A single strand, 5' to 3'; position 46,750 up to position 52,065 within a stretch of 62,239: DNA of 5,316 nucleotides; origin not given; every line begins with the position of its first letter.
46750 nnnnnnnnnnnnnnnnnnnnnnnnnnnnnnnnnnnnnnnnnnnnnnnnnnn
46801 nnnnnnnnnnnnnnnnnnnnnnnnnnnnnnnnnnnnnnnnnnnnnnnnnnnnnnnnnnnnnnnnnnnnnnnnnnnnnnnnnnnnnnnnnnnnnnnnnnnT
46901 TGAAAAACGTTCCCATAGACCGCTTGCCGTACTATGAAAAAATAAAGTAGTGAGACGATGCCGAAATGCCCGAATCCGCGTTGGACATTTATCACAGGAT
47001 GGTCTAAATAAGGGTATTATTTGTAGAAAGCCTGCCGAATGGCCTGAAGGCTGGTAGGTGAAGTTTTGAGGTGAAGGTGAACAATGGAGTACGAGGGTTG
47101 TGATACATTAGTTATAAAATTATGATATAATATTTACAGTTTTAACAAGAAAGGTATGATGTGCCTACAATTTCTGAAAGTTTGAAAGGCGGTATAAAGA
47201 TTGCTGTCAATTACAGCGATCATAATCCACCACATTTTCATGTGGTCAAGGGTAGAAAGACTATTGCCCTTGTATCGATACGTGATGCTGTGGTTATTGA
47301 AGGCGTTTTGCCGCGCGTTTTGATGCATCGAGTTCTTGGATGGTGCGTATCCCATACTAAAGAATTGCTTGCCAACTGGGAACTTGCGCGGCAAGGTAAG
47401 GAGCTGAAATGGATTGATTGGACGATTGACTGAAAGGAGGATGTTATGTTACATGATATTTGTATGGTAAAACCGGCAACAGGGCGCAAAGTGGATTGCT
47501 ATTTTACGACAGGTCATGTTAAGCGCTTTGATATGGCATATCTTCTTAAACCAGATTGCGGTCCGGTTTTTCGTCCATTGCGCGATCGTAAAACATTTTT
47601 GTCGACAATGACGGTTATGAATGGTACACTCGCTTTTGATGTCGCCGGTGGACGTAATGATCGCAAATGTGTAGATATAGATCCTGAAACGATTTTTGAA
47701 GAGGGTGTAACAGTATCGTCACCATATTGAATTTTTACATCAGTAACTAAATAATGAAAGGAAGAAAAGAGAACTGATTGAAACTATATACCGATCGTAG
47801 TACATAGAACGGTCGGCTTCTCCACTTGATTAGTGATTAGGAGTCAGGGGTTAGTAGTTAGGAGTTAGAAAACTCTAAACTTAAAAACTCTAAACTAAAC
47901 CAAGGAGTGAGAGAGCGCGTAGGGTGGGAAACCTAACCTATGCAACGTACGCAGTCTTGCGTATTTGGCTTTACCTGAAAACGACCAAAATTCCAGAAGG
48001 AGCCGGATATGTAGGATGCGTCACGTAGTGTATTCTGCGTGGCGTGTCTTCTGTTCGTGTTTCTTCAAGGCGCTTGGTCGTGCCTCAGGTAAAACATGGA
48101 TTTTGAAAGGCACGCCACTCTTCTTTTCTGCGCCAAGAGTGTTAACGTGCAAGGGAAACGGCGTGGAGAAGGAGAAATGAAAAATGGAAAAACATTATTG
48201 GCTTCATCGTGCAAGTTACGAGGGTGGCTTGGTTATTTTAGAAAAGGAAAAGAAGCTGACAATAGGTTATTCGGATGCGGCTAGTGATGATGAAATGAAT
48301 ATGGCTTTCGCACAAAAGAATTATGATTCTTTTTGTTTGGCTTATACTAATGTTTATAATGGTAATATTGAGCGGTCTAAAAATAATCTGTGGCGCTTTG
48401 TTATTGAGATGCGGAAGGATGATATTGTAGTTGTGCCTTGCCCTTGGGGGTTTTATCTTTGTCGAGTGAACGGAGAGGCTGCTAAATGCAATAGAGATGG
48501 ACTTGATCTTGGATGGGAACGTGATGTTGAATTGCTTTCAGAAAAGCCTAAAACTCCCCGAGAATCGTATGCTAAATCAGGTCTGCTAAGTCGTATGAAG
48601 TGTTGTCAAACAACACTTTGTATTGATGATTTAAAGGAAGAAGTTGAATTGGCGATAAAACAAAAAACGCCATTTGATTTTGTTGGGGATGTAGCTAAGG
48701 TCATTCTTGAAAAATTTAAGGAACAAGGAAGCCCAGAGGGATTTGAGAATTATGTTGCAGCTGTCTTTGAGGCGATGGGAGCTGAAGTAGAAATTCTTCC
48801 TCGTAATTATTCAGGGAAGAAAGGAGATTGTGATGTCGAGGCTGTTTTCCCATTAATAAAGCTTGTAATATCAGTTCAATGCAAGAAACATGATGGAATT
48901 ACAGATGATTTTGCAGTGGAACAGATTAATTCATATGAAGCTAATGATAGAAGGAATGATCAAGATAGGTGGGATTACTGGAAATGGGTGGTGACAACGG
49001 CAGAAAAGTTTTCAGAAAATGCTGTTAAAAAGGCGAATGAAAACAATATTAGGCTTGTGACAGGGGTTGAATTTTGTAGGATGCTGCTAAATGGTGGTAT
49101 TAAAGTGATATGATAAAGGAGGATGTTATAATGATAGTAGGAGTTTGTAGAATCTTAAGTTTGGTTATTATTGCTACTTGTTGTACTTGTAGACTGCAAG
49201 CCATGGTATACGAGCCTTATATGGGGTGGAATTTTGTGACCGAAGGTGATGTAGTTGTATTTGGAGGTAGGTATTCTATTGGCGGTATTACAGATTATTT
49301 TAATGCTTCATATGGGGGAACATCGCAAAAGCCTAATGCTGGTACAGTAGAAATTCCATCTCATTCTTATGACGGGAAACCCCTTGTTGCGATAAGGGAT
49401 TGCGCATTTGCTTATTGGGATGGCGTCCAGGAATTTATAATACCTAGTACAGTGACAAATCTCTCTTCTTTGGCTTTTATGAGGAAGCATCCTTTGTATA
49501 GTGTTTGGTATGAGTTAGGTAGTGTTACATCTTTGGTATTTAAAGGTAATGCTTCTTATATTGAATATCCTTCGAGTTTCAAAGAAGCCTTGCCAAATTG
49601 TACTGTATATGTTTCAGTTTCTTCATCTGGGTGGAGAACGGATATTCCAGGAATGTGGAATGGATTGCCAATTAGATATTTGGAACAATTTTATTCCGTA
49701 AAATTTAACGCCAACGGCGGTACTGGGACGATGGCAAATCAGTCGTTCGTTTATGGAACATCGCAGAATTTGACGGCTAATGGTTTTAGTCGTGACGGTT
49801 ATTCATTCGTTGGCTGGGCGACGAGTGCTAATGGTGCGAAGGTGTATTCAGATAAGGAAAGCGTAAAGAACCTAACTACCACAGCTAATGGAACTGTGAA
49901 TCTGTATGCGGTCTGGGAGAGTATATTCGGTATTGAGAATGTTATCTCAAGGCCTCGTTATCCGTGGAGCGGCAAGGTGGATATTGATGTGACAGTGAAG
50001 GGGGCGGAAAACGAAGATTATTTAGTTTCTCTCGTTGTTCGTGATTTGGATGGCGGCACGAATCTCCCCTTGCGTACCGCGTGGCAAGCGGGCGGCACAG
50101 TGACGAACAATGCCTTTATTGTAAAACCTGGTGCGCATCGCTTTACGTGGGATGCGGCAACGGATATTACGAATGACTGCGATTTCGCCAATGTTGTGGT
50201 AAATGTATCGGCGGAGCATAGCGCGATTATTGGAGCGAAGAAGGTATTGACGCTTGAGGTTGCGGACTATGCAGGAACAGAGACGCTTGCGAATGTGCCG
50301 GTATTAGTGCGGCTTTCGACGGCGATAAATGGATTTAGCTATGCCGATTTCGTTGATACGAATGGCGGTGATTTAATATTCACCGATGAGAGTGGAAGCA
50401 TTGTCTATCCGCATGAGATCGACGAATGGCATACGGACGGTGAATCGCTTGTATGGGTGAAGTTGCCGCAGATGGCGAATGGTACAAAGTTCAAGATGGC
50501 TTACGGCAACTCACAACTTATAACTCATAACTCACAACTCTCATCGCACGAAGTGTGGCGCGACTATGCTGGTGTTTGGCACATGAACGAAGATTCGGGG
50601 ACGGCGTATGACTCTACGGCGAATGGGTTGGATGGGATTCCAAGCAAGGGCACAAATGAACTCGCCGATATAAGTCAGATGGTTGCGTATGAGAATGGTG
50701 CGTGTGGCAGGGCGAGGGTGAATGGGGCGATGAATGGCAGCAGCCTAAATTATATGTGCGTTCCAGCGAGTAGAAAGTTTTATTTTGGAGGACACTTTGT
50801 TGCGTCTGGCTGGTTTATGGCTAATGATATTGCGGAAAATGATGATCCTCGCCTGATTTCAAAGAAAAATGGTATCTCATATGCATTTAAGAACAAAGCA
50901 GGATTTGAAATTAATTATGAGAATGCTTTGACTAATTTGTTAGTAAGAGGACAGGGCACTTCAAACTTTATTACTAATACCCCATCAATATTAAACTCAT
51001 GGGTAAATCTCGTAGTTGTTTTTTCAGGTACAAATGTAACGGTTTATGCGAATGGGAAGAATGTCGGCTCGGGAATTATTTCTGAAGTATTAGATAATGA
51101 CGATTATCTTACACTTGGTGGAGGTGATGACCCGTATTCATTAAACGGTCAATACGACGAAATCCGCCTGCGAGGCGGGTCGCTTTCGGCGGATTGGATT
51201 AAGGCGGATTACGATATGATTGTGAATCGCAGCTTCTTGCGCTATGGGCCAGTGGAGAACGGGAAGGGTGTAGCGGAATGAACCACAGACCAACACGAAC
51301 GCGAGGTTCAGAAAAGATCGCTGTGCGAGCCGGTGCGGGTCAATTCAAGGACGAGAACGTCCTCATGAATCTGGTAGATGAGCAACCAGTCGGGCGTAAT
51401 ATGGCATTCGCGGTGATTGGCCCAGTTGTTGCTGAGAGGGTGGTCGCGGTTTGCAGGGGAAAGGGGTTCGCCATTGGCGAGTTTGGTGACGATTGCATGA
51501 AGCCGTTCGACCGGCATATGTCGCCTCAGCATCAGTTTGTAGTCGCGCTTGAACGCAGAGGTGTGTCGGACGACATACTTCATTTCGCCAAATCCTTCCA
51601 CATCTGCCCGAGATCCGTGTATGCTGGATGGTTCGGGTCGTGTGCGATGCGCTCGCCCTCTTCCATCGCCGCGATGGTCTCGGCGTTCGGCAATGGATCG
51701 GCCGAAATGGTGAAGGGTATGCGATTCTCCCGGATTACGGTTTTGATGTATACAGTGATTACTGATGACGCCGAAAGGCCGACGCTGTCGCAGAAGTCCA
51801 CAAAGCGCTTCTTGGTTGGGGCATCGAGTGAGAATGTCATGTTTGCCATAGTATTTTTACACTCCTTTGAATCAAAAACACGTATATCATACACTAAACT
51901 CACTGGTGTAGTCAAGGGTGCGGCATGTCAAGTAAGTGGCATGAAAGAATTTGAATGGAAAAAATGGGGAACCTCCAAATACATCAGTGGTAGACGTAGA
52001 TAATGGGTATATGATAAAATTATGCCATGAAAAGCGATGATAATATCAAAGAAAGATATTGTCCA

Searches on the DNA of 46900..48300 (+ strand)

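Call 29: search_rna_families(source=window, start=46900, end=48300, threshold=evalue, max_evalue=5)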
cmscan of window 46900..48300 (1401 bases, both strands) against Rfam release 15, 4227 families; matches with E-value up to 5: 0.
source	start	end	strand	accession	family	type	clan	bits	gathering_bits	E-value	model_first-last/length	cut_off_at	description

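Call 56: search_dna_similar(query=window:47731-48183:+, collection=plasmids, mode=distant, max_evalue=0.001, max_rows=10)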
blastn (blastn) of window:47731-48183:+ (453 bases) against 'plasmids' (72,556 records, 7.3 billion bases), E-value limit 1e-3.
No match.

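Call 57: search_dna_similar(query=window:47731-48183:+, collection=phages, mode=distant, max_evalue=0.001, max_rows=10)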
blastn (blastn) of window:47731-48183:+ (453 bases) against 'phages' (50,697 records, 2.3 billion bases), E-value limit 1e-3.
No match.

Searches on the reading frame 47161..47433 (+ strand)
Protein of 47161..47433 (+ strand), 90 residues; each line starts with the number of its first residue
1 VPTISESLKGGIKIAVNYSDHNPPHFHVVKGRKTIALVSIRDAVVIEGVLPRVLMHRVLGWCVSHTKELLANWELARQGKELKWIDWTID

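Call 10: search_protein_families(library=pfam, proteins=[window:47161-47433:+], max_evalue=0.01)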
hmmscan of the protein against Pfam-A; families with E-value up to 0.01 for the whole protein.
window:47161-47433:+ (90 aa): 1 family
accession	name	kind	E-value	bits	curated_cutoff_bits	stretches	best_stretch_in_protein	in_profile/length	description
PF13711.11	DUF4160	-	3.8e-15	56.3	23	1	11-74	1-65/65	Domain of unknown function (DUF4160)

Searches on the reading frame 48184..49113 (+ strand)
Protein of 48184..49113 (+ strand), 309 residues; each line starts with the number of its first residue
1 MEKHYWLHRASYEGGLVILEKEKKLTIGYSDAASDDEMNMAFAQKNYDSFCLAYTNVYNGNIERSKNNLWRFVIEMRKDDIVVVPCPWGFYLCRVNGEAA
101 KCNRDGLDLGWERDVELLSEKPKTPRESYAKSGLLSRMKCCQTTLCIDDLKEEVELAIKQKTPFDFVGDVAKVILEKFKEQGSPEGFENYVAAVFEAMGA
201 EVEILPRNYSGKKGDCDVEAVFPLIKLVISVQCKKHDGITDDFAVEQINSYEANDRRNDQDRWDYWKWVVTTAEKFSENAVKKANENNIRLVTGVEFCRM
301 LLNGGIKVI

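Call 10: search_protein_families(library=pfam, proteins=[window:48184-49113:+], max_evalue=0.01)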
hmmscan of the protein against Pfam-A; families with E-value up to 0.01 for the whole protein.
window:48184-49113:+ (309 aa): 1 family
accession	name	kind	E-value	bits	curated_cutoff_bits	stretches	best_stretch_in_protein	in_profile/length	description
PF04471.18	Mrr_cat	-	1.3e-11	45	21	1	183-301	5-115/115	Restriction endonuclease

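Call 20: find_encoding_contigs(protein=window:48184-49113:+, flank=10000, max_places=6)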
Protein window:48184-49113:+ (309 aa): no gene with exactly this product is on record in the collection.

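Call 81: search_protein_families(library=padloc, proteins=[window:48184-49113:+], max_evalue=0.001)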
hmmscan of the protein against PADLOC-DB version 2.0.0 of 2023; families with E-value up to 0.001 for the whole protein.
window:48184-49113:+ (309 aa): 4 families
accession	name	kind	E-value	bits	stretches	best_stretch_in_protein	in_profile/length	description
PDLC04819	PDC-S02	-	1.4e-13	48.8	1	1-302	1-307/334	-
PDLC04806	PDC-S02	-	4e-08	30.9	1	26-301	25-300/324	-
PDLC00631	ZorD1|ZorD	-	2.7e-06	23.4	1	184-303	950-1062/1071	"SWI2/SNF2 helicase, Mrr-like nuclease"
PDLC04815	PDC-S02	-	0.00082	16.8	0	6-86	4-83/346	-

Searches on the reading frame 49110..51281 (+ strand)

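Call 10: search_protein_families(library=pfam, proteins=[window:49110-51281:+], max_evalue=0.01)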
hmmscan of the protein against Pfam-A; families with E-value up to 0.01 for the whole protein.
window:49110-51281:+ (723 aa): 4 families
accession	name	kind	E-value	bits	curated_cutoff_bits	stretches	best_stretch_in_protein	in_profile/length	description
PF13385.13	Laminin_G_3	-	1.3e-12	48.6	27.6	1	548-698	6-151/151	Concanavalin A-like lectin/glucanases superfamily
PF09479.16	Flg_new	-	1.3e-10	41.7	27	1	195-267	1-64/65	Listeria-Bacteroides repeat domain (List_Bact_rpt)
PF10102.14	DUF2341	-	7.1e-06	26.8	23.4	1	418-475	1-60/84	Domain of unknown function (DUF2341)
PF18998.6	Flg_new_2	-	9.8e-05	22.7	23.6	1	195-271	1-71/73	Divergent InlB B-repeat domain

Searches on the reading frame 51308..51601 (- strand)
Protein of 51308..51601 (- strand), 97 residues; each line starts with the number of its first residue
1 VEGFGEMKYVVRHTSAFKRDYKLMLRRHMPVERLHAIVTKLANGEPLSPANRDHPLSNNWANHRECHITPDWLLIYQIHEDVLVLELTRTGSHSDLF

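Call 75: search_protein_families(library=pfam, proteins=[window:51308-51601:-], max_evalue=0.001)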
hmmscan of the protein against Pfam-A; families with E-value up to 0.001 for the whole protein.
window:51308-51601:- (97 aa): 2 families
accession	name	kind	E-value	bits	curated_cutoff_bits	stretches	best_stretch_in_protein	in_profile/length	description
PF15738.11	YafQ_toxin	-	4.4e-33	113.9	30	1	10-97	2-87/88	Bacterial toxin of type II toxin-antitoxin system, YafQ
PF05016.21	ParE_toxin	-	9.9e-06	26.5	23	1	14-96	4-88/89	ParE toxin of type II toxin-antitoxin system, parDE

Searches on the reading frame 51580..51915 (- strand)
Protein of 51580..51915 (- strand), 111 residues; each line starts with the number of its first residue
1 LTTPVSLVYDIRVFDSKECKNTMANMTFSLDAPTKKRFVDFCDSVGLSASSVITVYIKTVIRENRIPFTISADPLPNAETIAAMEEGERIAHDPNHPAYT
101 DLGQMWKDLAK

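Call 75: search_protein_families(library=pfam, proteins=[window:51580-51915:-], max_evalue=0.001)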
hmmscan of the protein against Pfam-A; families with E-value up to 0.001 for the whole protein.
window:51580-51915:- (111 aa): 1 family
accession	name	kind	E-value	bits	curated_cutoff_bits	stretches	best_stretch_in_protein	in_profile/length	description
PF04221.18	RelB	-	3.4e-10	40.1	22.4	1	26-91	4-69/82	RelB antitoxin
